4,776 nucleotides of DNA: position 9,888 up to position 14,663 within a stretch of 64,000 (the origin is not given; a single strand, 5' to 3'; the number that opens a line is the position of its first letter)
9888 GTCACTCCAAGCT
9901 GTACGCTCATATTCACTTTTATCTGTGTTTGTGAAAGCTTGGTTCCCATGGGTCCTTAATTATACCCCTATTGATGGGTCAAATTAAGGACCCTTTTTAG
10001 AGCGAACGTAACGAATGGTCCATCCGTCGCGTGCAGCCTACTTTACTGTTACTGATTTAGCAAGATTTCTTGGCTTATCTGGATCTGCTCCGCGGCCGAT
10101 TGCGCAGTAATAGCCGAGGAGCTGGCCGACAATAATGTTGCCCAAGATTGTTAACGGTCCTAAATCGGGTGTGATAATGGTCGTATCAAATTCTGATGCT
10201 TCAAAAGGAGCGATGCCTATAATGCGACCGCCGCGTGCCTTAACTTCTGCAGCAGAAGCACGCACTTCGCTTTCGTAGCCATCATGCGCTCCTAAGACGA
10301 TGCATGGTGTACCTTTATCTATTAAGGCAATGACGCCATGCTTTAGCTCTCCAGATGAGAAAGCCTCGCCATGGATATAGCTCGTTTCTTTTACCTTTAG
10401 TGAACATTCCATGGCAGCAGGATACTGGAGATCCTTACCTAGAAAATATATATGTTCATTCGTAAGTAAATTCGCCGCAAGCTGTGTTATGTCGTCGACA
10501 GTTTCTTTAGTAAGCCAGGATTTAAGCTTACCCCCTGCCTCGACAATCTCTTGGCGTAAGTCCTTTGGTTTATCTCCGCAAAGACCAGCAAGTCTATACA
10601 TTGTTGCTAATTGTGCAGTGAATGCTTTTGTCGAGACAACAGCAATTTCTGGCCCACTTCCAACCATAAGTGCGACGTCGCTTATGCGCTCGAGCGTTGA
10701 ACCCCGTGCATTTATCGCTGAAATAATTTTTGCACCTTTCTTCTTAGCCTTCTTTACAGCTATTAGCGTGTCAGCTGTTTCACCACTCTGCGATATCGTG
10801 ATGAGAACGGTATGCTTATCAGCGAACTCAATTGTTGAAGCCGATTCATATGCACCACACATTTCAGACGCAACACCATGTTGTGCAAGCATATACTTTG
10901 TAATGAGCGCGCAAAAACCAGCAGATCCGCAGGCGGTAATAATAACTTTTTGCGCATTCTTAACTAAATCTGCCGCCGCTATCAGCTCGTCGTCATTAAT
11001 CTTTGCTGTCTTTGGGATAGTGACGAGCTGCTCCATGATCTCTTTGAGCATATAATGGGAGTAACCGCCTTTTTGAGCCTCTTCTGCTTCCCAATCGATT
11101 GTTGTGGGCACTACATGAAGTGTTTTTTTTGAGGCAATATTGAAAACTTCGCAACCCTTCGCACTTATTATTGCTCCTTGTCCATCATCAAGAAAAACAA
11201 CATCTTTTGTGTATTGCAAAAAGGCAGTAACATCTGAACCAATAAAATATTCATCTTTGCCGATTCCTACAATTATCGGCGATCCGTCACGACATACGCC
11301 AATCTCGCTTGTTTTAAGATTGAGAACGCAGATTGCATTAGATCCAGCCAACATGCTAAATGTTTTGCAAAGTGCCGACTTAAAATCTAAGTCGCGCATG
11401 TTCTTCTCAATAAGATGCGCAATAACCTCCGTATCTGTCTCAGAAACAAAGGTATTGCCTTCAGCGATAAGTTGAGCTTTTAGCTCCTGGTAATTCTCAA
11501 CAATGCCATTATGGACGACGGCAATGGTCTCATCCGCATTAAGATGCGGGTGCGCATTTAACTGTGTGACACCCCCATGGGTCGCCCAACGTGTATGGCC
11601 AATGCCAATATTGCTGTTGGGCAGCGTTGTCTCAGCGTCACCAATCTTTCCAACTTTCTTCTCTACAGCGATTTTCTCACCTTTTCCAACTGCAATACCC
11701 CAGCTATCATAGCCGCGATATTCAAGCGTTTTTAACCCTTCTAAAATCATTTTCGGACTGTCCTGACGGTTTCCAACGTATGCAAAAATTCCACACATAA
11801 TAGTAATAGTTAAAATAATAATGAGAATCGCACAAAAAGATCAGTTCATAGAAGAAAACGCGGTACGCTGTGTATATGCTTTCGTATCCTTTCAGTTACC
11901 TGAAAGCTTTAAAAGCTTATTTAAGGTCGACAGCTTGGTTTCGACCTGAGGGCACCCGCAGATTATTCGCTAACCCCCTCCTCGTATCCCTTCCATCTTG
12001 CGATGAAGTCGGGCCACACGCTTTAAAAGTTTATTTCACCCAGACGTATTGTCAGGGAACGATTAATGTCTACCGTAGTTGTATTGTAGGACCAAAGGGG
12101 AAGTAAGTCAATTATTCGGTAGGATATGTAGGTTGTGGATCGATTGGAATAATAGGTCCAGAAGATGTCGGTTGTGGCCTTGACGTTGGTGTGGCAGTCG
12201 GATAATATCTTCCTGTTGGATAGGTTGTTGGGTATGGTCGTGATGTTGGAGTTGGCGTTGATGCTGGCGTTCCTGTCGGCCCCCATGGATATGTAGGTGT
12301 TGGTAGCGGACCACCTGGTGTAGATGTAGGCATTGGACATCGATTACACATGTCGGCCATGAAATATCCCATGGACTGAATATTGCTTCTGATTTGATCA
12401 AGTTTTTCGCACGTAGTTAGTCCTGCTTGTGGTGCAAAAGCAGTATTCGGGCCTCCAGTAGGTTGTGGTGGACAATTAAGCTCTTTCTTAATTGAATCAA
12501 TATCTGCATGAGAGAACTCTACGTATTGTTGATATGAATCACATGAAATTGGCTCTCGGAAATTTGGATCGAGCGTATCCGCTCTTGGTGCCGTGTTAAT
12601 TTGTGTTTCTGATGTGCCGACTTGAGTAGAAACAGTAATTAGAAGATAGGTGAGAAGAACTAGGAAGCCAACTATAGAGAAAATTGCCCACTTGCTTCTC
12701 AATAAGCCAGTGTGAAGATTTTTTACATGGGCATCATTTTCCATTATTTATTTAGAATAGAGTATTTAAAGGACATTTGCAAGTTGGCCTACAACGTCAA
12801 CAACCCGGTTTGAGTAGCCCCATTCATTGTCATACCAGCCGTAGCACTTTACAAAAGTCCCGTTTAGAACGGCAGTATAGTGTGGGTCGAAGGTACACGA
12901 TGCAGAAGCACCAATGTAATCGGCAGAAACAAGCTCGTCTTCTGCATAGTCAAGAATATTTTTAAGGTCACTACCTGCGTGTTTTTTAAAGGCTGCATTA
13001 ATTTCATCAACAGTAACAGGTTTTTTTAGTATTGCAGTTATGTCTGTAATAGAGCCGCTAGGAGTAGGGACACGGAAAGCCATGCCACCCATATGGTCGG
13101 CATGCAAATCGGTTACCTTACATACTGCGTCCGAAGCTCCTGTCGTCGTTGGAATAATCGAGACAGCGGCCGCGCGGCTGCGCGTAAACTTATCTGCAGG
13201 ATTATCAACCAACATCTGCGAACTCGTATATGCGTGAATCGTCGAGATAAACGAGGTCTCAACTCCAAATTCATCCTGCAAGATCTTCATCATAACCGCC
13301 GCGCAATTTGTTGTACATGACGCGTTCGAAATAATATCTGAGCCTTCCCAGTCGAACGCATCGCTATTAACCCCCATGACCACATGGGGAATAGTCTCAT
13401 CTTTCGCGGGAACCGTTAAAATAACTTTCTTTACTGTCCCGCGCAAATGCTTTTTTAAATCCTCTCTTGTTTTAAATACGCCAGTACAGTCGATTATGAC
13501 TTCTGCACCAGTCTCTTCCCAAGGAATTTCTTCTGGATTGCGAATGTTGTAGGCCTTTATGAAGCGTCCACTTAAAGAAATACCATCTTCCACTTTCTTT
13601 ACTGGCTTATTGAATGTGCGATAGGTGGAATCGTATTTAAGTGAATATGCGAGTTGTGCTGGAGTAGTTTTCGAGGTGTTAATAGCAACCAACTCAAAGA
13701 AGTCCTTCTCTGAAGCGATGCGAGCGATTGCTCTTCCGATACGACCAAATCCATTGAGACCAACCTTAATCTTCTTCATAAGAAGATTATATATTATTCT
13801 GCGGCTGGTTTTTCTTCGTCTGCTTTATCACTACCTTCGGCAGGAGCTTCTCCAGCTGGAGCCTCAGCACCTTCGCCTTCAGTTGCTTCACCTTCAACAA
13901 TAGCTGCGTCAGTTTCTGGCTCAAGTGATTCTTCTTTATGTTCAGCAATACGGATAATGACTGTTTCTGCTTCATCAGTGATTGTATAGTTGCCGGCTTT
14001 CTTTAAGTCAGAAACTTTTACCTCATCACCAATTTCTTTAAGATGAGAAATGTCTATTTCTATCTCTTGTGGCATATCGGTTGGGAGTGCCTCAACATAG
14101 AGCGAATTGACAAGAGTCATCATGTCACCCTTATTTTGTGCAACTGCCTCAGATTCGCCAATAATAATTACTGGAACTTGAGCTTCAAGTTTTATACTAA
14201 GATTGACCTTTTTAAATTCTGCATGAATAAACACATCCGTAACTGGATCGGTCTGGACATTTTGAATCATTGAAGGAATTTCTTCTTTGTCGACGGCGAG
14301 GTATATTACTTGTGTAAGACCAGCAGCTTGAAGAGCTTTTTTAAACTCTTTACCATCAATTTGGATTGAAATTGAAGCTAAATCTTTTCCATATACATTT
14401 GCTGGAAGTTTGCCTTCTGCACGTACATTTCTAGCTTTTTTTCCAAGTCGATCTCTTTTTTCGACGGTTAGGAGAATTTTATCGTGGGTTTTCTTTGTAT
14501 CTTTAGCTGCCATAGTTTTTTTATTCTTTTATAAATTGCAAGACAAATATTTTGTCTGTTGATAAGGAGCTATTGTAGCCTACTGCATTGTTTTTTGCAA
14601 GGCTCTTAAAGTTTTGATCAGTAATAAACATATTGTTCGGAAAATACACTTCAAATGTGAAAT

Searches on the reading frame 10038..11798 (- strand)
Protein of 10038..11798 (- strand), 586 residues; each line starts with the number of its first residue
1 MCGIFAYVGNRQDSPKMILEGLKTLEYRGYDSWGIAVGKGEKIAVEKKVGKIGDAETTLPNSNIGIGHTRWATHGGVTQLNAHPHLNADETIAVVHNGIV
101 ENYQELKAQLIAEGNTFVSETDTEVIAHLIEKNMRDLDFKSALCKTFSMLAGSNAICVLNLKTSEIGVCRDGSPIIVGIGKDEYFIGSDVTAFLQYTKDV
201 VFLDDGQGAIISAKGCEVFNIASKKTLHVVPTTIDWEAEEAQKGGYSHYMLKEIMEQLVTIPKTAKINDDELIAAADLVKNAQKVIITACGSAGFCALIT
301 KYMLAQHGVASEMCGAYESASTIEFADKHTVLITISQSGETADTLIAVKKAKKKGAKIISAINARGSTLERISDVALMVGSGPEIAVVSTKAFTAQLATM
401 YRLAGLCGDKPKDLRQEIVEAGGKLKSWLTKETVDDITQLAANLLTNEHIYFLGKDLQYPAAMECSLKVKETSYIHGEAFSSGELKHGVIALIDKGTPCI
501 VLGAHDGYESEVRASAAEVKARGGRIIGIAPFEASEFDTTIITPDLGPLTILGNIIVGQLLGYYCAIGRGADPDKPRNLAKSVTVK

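Call 51: search_protein_families(library=pfam, proteins=[window:10038-11798:-], max_evalue=0.001)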
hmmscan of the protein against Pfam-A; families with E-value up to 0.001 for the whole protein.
window:10038-11798:- (586 aa): 5 families
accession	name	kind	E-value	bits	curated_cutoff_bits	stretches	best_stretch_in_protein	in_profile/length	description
PF01380.27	SIS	-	1.5e-37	128.8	25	2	280-401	3-126/131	SIS domain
PF13522.11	GATase_6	-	2.2e-18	67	27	1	59-184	7-125/130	Glutamine amidotransferase domain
PF13537.11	GATase_7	-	4.5e-14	53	25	1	81-194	12-122/123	Glutamine amidotransferase domain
PF13230.11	GATase_4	-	0.0003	20.3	23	1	2-134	2-141/272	Glutamine amidotransferases class-II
PF13580.11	SIS_2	-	0.00063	20.2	27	0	325-360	100-135/138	SIS domain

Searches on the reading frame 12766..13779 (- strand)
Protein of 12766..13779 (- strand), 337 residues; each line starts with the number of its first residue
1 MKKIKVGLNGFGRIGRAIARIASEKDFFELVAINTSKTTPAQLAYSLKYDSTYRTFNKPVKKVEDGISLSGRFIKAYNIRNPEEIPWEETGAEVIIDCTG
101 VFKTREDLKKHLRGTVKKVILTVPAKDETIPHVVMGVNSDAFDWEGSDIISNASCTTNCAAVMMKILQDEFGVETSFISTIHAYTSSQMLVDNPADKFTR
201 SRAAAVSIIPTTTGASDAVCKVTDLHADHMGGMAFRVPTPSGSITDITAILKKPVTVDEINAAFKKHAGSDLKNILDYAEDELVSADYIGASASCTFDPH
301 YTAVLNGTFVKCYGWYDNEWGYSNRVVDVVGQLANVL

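Call 51: search_protein_families(library=pfam, proteins=[window:12766-13779:-], max_evalue=0.001)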
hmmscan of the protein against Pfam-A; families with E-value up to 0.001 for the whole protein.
window:12766-13779:- (337 aa): 2 families
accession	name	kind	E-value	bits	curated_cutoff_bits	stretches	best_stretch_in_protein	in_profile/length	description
PF02800.25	Gp_dh_C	-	3.8e-47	160.3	24.4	1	161-316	2-158/158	Glyceraldehyde 3-phosphate dehydrogenase, C-terminal domain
PF00044.30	Gp_dh_N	-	2.8e-31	108.2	31.7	1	4-104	1-100/101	Glyceraldehyde 3-phosphate dehydrogenase, NAD binding domain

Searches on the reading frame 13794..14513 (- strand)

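Call 52: search_protein_families(library=pfam, proteins=[window:13794-14513:-], max_evalue=0.001)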
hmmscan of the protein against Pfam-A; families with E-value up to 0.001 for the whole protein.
window:13794-14513:- (239 aa): 2 families
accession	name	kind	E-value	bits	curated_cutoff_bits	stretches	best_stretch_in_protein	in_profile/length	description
PF01386.24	Ribosomal_L25p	-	1.4e-20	73.9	23.6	1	15-100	1-82/82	Ribosomal L25p family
PF14693.11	Ribosomal_TL5_C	-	1.3e-18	67.6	27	1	108-191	1-82/84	Ribosomal protein TL5, C-terminal domain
